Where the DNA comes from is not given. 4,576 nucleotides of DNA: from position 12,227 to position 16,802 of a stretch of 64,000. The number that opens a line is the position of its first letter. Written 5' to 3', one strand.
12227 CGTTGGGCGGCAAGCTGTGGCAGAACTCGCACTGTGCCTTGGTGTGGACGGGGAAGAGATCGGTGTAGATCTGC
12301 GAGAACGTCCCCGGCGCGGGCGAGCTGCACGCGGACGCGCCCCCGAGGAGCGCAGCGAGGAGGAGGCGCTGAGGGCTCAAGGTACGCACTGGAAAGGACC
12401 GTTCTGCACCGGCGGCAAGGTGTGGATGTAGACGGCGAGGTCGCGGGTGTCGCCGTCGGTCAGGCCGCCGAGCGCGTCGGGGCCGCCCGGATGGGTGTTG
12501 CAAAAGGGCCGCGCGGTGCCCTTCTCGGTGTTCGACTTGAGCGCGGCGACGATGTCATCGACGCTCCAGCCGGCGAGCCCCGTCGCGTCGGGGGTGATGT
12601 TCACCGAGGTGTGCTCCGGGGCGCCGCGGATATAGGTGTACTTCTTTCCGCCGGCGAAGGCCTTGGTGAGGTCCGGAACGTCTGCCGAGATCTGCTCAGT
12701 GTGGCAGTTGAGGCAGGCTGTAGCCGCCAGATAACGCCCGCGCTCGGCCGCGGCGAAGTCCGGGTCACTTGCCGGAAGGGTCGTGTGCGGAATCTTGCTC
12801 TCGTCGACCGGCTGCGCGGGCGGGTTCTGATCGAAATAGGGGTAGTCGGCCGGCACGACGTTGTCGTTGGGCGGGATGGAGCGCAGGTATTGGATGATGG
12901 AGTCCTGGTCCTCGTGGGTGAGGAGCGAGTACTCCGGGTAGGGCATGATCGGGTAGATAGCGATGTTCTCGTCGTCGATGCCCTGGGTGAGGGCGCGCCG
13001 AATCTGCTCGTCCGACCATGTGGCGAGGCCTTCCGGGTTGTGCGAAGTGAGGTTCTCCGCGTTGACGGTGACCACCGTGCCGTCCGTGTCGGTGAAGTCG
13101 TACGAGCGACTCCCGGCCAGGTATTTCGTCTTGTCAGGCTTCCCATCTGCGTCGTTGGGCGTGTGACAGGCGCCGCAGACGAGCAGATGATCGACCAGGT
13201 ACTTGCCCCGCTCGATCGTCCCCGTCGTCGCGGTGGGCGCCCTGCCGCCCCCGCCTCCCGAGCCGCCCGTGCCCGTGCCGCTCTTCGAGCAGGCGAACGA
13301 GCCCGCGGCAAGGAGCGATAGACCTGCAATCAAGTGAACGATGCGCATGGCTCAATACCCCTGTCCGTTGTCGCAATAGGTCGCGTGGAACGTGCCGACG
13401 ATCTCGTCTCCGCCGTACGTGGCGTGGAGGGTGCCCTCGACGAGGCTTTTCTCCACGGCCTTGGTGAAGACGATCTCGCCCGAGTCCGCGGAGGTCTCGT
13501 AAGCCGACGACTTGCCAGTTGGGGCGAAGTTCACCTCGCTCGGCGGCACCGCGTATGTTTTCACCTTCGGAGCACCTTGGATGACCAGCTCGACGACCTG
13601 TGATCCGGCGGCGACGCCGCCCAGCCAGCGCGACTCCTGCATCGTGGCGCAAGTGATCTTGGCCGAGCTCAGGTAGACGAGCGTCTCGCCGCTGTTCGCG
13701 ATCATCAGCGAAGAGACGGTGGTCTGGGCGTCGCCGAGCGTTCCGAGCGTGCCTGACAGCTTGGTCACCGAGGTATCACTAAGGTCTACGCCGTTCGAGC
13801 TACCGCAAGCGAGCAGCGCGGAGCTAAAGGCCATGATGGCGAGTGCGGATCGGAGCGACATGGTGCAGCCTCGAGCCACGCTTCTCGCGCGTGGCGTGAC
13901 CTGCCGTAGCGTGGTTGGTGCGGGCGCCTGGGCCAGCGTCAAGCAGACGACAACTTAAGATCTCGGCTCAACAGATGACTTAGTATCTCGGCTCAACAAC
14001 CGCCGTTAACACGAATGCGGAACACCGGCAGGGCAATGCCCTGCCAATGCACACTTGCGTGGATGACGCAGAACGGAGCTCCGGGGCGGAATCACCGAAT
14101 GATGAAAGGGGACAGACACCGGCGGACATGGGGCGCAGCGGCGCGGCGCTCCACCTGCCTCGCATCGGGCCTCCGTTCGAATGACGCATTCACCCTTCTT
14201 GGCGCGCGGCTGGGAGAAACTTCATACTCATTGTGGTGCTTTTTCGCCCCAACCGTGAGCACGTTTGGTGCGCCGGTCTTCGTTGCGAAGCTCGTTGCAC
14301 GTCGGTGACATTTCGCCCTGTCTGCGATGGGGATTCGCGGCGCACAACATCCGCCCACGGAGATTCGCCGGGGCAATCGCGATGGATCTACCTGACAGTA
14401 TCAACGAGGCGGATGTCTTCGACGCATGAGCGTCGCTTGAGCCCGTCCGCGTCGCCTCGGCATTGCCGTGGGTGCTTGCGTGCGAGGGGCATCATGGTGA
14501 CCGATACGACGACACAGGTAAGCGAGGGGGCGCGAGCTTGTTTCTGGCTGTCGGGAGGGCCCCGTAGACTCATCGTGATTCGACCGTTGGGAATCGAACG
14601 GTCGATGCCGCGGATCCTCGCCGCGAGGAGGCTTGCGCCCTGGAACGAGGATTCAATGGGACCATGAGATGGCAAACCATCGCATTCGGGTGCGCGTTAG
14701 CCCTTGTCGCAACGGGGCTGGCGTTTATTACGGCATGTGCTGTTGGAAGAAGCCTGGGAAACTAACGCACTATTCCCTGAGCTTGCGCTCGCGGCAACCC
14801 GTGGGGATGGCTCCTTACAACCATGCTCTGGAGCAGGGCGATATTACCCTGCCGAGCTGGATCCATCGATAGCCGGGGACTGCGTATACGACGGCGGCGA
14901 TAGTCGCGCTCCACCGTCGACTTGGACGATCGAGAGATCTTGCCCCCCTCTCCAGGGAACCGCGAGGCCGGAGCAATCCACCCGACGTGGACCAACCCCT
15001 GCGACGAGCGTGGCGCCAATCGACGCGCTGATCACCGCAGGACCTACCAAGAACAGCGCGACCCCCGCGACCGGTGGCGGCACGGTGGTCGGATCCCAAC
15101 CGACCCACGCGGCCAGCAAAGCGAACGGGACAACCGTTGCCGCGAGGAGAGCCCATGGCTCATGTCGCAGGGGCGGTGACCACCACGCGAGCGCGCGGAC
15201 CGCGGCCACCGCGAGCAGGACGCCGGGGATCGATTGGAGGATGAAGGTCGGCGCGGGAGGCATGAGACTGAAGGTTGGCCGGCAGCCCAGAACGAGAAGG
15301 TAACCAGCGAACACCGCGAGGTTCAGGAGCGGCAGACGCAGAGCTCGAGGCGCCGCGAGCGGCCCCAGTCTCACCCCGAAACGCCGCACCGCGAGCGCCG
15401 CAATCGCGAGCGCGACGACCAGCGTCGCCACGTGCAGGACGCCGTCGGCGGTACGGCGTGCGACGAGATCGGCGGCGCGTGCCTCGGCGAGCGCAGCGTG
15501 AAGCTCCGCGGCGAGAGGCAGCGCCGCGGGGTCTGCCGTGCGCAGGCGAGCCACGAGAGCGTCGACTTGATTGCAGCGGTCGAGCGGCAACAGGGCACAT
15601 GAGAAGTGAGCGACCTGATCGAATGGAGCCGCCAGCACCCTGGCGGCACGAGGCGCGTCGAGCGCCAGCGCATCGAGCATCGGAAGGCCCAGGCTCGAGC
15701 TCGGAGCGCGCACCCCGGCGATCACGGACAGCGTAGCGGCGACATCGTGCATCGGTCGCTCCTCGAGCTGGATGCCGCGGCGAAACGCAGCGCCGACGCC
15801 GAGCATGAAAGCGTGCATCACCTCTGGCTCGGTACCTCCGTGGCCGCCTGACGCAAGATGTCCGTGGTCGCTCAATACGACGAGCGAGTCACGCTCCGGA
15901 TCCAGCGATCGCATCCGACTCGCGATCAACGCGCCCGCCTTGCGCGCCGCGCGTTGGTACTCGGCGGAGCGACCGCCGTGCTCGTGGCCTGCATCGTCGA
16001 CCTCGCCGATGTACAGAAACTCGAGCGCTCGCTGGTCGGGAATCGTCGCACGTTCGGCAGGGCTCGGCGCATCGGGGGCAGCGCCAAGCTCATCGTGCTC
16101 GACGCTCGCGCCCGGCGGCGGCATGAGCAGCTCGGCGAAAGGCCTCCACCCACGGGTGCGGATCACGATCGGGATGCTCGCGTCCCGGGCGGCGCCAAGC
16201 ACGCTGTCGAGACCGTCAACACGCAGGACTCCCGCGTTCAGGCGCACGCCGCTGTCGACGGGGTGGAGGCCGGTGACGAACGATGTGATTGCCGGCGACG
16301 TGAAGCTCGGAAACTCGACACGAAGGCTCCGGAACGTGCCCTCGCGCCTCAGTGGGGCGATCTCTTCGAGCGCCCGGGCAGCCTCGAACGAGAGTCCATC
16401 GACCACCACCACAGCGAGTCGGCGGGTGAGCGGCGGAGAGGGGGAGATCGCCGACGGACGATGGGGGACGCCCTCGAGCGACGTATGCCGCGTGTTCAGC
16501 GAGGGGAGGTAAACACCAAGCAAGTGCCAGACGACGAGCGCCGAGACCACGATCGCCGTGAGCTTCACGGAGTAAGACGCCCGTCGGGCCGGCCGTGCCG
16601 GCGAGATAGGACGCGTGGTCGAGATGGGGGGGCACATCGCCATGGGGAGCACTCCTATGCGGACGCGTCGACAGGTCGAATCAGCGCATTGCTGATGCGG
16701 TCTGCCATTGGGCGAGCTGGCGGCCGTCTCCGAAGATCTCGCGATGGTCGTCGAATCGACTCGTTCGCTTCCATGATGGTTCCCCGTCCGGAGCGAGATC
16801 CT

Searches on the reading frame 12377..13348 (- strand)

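Call 10: search_protein_families(library=pfam, proteins=[window:12377-13348:-], max_evalue=0.01)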
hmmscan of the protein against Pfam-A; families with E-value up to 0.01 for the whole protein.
window:12377-13348:- (323 aa): 2 families
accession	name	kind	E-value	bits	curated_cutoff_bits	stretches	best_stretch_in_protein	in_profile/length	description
PF00034.26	Cytochrom_C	-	6.3e-12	47.1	21.3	2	201-311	1-89/90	Cytochrome c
PF13442.11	Cytochrome_CBB3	-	1.5e-06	28.8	27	0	45-124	3-45/68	Cytochrome C oxidase, cbb3-type, subunit III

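Call 67: search_protein_families(library=ncbifam, proteins=[window:12377-13348:-], max_evalue=0.00001)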
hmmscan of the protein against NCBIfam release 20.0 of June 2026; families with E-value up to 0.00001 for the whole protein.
window:12377-13348:- (323 aa): 0 families

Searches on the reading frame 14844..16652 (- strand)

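Call 34: search_protein_families(library=pfam, proteins=[window:14844-16652:-], max_evalue=1)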
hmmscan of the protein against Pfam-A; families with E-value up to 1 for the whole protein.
window:14844-16652:- (602 aa): 2 families
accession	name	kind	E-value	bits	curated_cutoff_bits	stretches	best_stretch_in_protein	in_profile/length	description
PF01663.27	Phosphodiest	-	3e-14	53.8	23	2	79-136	1-62/342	Type I phosphodiesterase / nucleotide pyrophosphatase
PF08665.17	PglZ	-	0.012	16.1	25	0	78-123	2-49/179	PglZ domain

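Call 67: search_protein_families(library=ncbifam, proteins=[window:14844-16652:-], max_evalue=0.00001)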
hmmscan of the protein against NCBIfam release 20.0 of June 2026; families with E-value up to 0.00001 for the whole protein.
window:14844-16652:- (602 aa): 0 families
